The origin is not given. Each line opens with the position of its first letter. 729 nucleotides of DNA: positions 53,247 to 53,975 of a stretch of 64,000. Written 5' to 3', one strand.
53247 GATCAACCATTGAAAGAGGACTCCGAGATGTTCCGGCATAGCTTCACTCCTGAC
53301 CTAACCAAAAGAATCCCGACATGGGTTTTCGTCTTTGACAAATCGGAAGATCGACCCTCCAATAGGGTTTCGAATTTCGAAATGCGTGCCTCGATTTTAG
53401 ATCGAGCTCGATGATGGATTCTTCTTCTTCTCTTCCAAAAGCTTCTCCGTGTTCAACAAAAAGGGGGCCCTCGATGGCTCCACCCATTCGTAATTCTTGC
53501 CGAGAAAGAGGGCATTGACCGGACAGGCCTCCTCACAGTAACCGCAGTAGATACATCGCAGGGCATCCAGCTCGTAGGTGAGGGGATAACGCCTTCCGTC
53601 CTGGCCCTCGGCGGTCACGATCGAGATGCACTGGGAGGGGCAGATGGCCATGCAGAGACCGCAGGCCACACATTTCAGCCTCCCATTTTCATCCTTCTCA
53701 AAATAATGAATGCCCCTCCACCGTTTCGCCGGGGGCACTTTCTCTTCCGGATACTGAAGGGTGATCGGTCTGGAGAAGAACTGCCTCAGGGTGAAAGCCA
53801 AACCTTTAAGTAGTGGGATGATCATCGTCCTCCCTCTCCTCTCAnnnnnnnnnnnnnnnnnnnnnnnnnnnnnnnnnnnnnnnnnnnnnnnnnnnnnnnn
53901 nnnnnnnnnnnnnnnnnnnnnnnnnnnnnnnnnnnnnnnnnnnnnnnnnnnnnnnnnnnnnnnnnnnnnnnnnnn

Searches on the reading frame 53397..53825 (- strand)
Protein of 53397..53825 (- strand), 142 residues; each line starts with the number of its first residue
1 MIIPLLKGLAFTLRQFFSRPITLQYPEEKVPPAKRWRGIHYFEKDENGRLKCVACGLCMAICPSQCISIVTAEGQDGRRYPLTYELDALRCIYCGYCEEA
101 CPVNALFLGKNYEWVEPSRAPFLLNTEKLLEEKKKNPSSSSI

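Call 67: search_solved_structures(query=window:53397-53825:-, max_evalue=1e-10)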
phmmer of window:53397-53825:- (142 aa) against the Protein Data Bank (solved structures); distinct sequences matched with E-value up to 1e-10: 45.
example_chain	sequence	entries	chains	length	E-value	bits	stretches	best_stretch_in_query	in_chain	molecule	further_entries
7ar7_I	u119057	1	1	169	7.9e-36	126.3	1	4-132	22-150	NADH dehydrogenase [ubiquinone] iron-sulfur protein 8-A, mitochondrial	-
7aqr_I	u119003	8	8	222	1.7e-35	125.2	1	4-132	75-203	NADH dehydrogenase [ubiquinone] iron-sulfur protein 8-A, mitochondrial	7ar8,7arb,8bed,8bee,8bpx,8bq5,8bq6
7a23_D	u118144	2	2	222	1.7e-35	125.2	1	4-132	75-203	TYKY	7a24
6x89_S8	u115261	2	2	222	1.7e-35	125.2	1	4-132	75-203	NADH dehydrogenase [ubiquinone] iron-sulfur protein 8, mitochondrial | NDUS8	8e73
8b9z_I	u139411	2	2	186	4.5e-35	123.9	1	5-132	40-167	NADH dehydrogenase (ubiquinone) 23 kDa subunit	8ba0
9f5x_G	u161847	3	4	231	5.8e-35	123.5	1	5-134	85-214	NADH:ubiquinone oxidoreductase subunit 8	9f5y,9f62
8esw_S8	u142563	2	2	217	6.7e-35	123.3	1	5-132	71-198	NADH dehydrogenase (ubiquinone) 23 kDa subunit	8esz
6g2j_I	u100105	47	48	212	3.8e-34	120.9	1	4-133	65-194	NADH dehydrogenase [ubiquinone] iron-sulfur protein 8, mitochondrial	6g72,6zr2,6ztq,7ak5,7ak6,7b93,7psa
5lc5_I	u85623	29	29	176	3.8e-34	120.8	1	4-133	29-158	NADH dehydrogenase [ubiquinone] iron-sulfur protein 8, mitochondrial | Mitochondrial complex I, TYKY subunit | NADH:ubiquinone oxidoreductase core subunit S8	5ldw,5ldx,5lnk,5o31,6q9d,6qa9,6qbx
7v2c_B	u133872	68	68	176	5.1e-34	120.4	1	4-133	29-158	NADH dehydrogenase [ubiquinone] iron-sulfur protein 8, mitochondrial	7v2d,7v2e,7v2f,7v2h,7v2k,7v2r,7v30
5xtb_B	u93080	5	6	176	5.2e-34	120.4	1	4-133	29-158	NADH dehydrogenase [ubiquinone] iron-sulfur protein 8, mitochondrial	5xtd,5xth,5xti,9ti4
7qsd_I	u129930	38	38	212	6.4e-34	120.1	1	4-133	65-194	NADH dehydrogenase [ubiquinone] iron-sulfur protein 8, mitochondrial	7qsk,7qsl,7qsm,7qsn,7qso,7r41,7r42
6zk9_9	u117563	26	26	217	6.6e-34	120.1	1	4-133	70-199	Mitochondrial complex I, TYKY subunit | Complex I-23kD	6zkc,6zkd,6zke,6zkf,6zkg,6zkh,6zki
5gpn_b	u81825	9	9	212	8.5e-34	119.7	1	4-133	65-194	NADH dehydrogenase [ubiquinone] iron-sulfur protein 8 | NADH dehydrogenase [ubiquinone] iron-sulfur protein 8, mitochondrial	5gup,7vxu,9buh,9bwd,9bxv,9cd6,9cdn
9cwt_B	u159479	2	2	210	8.6e-34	119.7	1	4-133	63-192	NADH dehydrogenase [ubiquinone] iron-sulfur protein 8, mitochondrial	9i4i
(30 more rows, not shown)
